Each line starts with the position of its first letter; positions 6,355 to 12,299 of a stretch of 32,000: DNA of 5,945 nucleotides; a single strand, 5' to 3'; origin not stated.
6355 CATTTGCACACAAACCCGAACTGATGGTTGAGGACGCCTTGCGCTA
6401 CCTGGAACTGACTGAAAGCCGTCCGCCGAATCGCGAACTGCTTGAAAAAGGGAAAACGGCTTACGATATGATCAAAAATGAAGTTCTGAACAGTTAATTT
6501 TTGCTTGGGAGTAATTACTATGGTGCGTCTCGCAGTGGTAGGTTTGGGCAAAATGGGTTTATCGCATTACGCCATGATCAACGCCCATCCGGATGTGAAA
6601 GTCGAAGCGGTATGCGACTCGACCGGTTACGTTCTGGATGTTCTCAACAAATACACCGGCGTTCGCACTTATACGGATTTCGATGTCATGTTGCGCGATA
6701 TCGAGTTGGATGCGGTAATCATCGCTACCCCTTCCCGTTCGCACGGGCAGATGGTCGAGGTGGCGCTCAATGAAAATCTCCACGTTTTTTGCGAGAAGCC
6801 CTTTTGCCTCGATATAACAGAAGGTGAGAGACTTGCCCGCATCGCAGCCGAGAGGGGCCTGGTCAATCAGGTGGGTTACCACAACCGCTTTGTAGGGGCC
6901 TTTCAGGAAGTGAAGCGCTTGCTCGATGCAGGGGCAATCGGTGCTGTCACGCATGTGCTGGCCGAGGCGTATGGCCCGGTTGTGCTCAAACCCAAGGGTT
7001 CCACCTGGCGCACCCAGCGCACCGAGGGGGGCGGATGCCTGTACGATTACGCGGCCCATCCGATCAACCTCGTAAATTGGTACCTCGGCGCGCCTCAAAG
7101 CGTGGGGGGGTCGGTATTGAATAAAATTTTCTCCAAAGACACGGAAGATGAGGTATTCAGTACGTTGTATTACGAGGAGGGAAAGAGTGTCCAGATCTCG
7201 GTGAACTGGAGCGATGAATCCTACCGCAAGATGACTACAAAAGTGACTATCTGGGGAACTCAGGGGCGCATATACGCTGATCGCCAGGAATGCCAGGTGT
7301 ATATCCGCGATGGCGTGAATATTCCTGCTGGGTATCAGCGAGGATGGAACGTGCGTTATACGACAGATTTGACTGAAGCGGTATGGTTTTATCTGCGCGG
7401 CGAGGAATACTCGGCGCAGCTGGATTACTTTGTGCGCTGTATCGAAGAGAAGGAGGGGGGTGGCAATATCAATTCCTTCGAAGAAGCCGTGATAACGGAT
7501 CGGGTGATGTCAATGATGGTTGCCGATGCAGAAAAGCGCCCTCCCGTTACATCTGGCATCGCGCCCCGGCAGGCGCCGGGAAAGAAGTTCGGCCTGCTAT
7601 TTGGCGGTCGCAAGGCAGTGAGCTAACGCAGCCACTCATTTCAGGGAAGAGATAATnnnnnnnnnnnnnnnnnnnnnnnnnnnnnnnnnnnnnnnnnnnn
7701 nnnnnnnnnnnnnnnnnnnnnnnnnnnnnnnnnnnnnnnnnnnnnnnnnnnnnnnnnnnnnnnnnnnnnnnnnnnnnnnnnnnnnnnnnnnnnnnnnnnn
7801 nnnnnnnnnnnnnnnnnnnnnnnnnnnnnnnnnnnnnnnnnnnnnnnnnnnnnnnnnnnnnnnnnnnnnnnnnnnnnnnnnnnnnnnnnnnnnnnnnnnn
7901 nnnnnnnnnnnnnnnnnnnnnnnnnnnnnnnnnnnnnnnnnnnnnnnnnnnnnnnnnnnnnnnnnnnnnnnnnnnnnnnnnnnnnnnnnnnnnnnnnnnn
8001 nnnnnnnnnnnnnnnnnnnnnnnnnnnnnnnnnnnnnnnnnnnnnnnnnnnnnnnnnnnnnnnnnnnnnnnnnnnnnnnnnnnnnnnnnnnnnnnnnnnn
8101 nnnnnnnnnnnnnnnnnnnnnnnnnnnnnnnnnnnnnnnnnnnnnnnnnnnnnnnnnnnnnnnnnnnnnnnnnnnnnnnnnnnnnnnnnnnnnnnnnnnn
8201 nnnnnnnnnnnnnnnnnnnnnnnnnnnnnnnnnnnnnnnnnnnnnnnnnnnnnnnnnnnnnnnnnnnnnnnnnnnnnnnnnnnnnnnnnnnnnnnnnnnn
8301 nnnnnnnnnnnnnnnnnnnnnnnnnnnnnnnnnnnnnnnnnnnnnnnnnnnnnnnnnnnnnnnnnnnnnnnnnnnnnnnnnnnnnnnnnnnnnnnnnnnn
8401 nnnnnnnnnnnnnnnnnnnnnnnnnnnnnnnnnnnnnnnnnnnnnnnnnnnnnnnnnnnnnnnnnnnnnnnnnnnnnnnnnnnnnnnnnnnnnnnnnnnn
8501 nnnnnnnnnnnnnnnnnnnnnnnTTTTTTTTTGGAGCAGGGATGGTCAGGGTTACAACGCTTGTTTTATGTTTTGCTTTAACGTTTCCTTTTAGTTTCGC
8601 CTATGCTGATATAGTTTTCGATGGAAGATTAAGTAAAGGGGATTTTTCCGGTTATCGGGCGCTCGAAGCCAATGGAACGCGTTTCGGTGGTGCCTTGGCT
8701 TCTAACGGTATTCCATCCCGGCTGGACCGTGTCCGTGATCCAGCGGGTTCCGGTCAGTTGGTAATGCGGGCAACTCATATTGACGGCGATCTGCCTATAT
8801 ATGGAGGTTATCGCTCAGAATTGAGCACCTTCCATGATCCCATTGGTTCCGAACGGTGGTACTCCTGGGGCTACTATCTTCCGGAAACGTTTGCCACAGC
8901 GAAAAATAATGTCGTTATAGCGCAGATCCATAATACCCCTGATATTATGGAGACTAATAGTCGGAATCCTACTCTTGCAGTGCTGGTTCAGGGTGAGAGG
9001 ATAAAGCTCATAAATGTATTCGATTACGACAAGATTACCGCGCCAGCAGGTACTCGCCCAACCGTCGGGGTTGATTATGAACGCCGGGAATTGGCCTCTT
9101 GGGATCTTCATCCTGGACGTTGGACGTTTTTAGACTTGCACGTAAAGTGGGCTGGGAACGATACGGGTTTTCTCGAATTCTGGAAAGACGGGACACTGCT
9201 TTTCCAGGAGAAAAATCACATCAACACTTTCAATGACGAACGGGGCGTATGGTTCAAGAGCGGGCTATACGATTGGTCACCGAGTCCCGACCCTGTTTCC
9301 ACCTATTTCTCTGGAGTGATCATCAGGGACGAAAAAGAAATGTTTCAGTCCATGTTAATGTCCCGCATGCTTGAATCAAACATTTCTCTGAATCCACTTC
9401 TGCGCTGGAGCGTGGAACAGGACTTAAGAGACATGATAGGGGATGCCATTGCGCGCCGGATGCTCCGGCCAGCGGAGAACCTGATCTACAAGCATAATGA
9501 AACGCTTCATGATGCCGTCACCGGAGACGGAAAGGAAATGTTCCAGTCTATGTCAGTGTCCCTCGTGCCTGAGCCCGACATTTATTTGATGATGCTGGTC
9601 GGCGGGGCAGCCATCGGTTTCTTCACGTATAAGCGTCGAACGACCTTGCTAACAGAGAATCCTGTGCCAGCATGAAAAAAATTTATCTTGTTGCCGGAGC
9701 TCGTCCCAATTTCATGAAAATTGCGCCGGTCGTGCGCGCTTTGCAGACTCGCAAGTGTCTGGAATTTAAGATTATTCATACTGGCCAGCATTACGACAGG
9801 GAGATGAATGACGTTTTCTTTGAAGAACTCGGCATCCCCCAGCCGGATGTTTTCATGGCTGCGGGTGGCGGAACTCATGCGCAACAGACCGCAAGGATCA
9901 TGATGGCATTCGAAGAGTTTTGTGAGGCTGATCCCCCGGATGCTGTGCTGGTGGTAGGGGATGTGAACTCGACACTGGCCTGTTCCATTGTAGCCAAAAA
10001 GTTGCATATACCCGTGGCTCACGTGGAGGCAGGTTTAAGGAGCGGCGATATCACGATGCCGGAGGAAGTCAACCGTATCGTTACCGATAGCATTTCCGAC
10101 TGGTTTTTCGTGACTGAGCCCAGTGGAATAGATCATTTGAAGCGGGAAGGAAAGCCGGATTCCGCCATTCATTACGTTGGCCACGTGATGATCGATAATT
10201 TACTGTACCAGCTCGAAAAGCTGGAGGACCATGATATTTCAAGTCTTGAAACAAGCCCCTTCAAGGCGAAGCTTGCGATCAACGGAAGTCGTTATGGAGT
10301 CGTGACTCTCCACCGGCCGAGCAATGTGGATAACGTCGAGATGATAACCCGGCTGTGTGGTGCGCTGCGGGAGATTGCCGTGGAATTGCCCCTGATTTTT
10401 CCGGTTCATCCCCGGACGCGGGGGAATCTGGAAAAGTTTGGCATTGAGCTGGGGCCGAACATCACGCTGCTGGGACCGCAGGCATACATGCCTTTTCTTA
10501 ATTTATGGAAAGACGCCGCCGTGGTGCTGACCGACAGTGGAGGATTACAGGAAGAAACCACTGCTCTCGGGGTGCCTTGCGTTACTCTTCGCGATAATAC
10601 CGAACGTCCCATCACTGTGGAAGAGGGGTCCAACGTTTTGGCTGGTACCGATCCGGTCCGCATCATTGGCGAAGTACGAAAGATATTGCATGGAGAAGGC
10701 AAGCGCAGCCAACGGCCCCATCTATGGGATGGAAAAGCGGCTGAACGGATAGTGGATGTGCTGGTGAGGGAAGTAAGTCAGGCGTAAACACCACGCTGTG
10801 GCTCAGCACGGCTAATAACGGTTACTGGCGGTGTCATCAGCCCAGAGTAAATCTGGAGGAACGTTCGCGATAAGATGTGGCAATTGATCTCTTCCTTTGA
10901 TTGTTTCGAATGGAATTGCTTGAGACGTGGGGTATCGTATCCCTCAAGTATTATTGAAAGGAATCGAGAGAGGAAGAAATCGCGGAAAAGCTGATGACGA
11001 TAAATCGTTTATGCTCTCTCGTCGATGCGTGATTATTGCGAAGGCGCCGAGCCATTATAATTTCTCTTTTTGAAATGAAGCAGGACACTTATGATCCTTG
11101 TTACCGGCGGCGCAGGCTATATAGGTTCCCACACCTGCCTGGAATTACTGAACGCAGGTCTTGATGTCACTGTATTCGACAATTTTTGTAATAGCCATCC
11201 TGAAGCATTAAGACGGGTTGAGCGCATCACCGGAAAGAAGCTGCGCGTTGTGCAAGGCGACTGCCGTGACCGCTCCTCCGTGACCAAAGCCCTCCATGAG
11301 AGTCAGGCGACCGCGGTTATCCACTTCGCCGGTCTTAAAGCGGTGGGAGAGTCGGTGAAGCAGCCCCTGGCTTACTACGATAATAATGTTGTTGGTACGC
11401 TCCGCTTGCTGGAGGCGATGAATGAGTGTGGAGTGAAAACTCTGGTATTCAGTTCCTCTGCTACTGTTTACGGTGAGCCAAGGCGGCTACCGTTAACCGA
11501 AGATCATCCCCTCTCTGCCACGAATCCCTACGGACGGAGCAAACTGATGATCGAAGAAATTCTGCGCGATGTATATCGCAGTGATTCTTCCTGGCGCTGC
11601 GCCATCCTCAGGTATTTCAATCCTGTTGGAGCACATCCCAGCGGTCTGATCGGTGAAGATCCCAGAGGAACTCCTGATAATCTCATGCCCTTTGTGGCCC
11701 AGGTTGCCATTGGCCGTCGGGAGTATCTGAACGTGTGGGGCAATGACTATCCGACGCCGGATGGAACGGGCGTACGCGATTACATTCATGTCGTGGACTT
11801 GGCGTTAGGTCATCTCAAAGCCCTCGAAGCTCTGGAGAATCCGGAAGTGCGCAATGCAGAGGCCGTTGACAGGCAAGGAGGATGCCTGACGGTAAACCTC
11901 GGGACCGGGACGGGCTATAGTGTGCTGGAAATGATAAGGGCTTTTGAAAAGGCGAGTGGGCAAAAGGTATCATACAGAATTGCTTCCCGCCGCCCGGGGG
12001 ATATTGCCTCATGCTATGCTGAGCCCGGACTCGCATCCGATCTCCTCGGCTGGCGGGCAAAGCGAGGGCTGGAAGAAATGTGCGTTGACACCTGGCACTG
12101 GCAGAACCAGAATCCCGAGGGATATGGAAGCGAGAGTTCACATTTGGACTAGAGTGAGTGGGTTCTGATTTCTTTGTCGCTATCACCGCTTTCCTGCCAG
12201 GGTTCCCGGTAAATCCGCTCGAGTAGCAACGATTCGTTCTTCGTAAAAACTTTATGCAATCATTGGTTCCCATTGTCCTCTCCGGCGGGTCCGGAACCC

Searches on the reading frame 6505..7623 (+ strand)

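Call 8: search_protein_families(library=ncbifam, proteins=[window:6505-7623:+], max_evalue=0.00001)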
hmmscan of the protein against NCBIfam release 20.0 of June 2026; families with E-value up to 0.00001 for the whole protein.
window:6505-7623:+ (373 aa): 9 families
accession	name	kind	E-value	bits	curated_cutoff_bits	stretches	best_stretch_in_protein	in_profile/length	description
TIGR04380.1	myo_inos_iolG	equivalog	9.8e-36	123.3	355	1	6-264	1-258/330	inositol 2-dehydrogenase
NF040723.1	UDP-GlcNAcDh_Arch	equivalog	8.9e-26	91.1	450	1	7-269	1-248/302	UDP-N-acetylglucosamine 3-dehydrogenase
NF008607.0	PRK11579.1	subfamily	1e-20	74.1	330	1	7-229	5-224/346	oxidoreductase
NF058561.1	BT_2158_fam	equivalog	2.7e-19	69.1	750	1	8-158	37-187/487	glycoside 3-dehydrogenase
NF052479.1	LevoglcsnDh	equivalog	1.9e-17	63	650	1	45-202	51-210/386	levoglucosan dehydrogenase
NF041392.1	XylDh_Gfo6_Halo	equivalog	2.5e-17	62.7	350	1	6-258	16-275/350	D-xylose 1-dehydrogenase Gfo6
NF007574.0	PRK10206.1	equivalog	1.3e-13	50.8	352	1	9-233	5-226/345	oxidoreductase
NF052679.1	InsChiInosDhIolG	equivalog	1.1e-12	47.7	540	1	7-152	3-152/343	bifunctional inositol 2-dehydrogenase/D-chiro-inositol 1-dehydrogenase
NF058563.1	BT_2159_fam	equivalog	6.5e-11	41.8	650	1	7-196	1-185/350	disaccharide 3-dehydrogenase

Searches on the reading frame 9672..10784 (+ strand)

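Call 8: search_protein_families(library=ncbifam, proteins=[window:9672-10784:+], max_evalue=0.00001)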
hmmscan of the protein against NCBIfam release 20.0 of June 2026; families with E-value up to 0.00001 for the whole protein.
window:9672-10784:+ (371 aa): 2 families
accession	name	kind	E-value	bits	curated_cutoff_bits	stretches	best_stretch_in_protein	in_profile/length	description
TIGR00236.1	wecB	equivalog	1.9e-93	313.6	210.15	1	3-366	2-364/366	non-hydrolyzing UDP-N-acetylglucosamine 2-epimerase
TIGR03568.1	NeuC_NnaA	equivalog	5.4e-21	74.9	235.9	1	2-305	1-305/365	UDP-N-acetylglucosamine 2-epimerase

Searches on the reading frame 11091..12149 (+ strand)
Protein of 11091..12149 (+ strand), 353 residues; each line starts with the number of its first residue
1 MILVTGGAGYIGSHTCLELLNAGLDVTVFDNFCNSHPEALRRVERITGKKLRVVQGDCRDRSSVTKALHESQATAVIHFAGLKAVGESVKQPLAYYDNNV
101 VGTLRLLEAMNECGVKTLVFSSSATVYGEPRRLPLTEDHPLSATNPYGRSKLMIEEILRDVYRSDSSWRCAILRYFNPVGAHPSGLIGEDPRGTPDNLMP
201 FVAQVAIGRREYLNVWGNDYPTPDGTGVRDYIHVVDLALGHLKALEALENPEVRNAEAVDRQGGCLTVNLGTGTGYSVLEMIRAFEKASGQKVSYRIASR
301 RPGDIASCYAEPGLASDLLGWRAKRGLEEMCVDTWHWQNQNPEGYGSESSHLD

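Call 8: search_protein_families(library=ncbifam, proteins=[window:11091-12149:+], max_evalue=0.00001)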
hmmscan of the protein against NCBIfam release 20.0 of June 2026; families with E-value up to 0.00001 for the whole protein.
window:11091-12149:+ (353 aa): 24 families
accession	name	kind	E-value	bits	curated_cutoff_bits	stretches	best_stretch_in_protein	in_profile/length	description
NF007956.0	PRK10675.1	subfamily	1.9e-138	461.2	394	1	2-346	3-337/338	UDP-glucose 4-epimerase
TIGR01179.1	galE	equivalog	2.9e-133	443.8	262.3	1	1-344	1-331/332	UDP-glucose 4-epimerase GalE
TIGR04180.1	EDH_00030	hypoth_equivalog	1.1e-32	113.3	475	1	2-184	1-181/297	NAD-dependent 4,6-dehydratase LegB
TIGR01181.1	dTDP_gluc_dehyt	equivalog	5.2e-28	98.1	365.1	1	2-341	2-314/321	dTDP-glucose 4,6-dehydratase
TIGR02197.1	heptose_epim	equivalog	2.5e-22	79.4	274.6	1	2-247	1-232/316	ADP-glyceromanno-heptose 6-epimerase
TIGR02622.1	CDP_4_6_dhtase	equivalog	9.3e-19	67.7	278.45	1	2-337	7-329/352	CDP-glucose 4,6-dehydratase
NF011728.1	PRK15181.1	equivalog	5.2e-17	61.9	760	1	3-181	19-198/348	Vi polysaccharide biosynthesis UDP-N-acetylglucosaminuronic acid C-4 epimerase TviC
TIGR03466.1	HpnA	hypoth_equivalog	1.8e-16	60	367.65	1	2-180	3-172/327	hopanoid-associated sugar epimerase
NF043036.1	ErythonDh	equivalog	2e-15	56.8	325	1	2-163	3-165/321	D-erythronate dehydrogenase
NF042422.1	oxyalk_red_OleD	equivalog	1.1e-13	51.2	580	1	2-128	3-115/329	2-alkyl-3-oxoalkanoate reductase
NF042423.1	oxyalk_red_Shew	equivalog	2.2e-12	46.7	580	1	2-160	11-158/331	2-alkyl-3-oxoalkanoate reductase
NF007582.0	PRK10217.1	equivalog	1.6e-11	43.9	698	1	2-111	4-113/355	dTDP-glucose 4,6-dehydratase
NF007490.0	PRK10084.1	subfamily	4.4e-11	42.4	649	1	2-111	3-112/361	dTDP-glucose 4,6-dehydratase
TIGR01472.1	gmd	equivalog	5.6e-11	42.2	415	1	3-154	4-162/342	GDP-mannose 4,6-dehydratase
TIGR03589.1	PseB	equivalog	9.6e-10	37.9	407.75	1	2-182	7-172/324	UDP-N-acetylglucosamine 4,6-dehydratase (inverting)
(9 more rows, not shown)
